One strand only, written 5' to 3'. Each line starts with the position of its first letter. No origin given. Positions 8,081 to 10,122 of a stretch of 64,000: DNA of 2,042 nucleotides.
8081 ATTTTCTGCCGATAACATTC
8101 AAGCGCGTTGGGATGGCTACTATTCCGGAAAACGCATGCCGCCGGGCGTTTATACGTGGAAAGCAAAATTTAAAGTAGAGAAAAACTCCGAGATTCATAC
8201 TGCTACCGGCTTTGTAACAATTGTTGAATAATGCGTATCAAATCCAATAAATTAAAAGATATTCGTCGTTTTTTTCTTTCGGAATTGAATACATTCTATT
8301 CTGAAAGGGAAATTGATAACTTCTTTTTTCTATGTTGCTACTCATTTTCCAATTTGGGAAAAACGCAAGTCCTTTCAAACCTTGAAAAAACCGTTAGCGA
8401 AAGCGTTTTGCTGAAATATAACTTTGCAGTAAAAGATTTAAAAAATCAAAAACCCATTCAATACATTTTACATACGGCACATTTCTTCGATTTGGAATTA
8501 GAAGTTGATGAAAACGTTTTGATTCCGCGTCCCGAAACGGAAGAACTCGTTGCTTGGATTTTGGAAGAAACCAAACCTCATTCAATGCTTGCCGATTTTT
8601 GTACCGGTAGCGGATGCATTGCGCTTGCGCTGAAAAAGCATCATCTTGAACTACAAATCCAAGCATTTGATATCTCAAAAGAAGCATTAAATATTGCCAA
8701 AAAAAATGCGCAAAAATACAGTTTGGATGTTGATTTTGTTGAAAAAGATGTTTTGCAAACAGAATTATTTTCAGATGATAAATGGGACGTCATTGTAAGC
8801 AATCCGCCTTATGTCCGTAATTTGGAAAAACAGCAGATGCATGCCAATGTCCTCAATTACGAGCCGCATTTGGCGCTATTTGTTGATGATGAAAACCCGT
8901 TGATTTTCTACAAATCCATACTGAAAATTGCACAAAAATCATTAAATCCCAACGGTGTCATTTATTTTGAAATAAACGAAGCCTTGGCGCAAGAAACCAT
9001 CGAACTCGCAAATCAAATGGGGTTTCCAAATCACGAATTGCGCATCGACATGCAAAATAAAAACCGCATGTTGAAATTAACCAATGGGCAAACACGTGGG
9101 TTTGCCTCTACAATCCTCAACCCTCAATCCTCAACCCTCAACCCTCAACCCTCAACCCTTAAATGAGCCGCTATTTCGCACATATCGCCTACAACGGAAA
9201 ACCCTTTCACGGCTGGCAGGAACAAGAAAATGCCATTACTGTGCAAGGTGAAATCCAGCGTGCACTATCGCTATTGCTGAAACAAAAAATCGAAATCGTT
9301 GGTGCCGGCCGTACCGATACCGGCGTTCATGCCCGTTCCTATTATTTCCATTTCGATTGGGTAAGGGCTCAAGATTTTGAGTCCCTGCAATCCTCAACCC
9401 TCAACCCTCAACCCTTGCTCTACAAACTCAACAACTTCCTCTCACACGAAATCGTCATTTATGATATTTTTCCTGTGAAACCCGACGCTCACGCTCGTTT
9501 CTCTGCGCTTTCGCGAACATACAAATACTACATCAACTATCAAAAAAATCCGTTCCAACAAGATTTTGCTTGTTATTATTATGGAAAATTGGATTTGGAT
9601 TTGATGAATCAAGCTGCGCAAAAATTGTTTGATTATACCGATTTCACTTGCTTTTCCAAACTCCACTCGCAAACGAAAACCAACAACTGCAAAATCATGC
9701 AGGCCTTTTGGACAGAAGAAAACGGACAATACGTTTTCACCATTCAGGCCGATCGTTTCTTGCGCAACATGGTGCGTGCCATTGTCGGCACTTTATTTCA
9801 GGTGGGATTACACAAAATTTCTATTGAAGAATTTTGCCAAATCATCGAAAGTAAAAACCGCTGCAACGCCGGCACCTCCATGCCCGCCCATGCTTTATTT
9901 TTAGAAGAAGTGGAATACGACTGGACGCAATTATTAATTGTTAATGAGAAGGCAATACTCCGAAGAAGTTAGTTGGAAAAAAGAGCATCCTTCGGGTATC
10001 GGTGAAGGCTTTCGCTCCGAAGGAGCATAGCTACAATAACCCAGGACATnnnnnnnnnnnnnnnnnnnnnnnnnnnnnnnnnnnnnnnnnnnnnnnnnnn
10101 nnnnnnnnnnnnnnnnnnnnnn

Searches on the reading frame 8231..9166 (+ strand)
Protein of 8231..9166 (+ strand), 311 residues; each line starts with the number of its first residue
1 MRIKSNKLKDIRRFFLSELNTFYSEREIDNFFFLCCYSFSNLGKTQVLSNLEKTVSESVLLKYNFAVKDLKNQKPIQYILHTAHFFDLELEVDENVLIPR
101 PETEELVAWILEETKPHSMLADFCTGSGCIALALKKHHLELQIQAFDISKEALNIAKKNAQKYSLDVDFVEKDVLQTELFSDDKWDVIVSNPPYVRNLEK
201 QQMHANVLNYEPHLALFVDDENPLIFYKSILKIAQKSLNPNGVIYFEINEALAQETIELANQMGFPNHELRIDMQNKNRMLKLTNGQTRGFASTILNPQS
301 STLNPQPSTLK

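Call 10: search_protein_families(library=pfam, proteins=[window:8231-9166:+], max_evalue=0.01)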
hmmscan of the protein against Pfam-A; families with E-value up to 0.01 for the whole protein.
window:8231-9166:+ (311 aa): 17 families
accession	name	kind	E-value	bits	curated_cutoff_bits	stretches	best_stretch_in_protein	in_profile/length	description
PF05175.20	MTS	-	1.6e-16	60.9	23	1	114-202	30-116/170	Methyltransferase small domain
PF13649.12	Methyltransf_25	-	1.1e-10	42.5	27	1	122-197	3-79/97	Methyltransferase domain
PF13847.12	Methyltransf_31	-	1.4e-10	41.4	27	1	122-247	9-110/145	Methyltransferase domain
PF01170.24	UPF0020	-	2e-09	37.9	22.3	1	135-204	71-141/197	RMKL-like, methyltransferase domain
PF08241.18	Methyltransf_11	-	5.9e-07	30.5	21.2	1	122-191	2-67/95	Methyltransferase domain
PF06325.19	PrmA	-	8e-07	29.3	22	1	109-191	154-233/296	Ribosomal protein L11 methyltransferase (PrmA)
PF02384.22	N6_Mtase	-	6.2e-06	26.2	20.4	1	105-213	36-153/311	N-6 DNA Methylase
PF07669.17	Eco57I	-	8.2e-06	26.5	25.3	1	148-206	34-94/171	Eco57I restriction-modification methylase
PF08242.18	Methyltransf_12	-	9.6e-06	26.7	30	1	122-191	2-72/98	Methyltransferase domain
PF13489.12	Methyltransf_23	-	5.8e-05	23.3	27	1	107-254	13-124/164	Methyltransferase domain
PF03602.21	Cons_hypoth95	-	0.00019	21.6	24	1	116-202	41-131/182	Conserved hypothetical protein 95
PF13679.12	Methyltransf_32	-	0.00029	21.3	27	0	106-177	12-92/143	Methyltransferase domain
PF17827.6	PrmC_N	-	0.0006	20.7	23.4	1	41-80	31-70/71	PrmC N-terminal domain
PF01209.24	Ubie_methyltran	-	0.00061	19.6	20.1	1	115-188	46-120/233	ubiE/COQ5 methyltransferase family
PF01555.25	N6_N4_Mtase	-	0.00074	20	26.7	0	186-263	2-68/221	DNA methylase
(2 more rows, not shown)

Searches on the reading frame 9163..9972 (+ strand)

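Call 10: search_protein_families(library=pfam, proteins=[window:9163-9972:+], max_evalue=0.01)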
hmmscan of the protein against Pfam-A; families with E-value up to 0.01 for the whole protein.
window:9163-9972:+ (269 aa): 1 family
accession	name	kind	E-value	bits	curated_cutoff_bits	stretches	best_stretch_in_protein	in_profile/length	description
PF01416.25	PseudoU_synth_1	-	1.4e-30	106.4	23.3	2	151-253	1-108/108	tRNA pseudouridine synthase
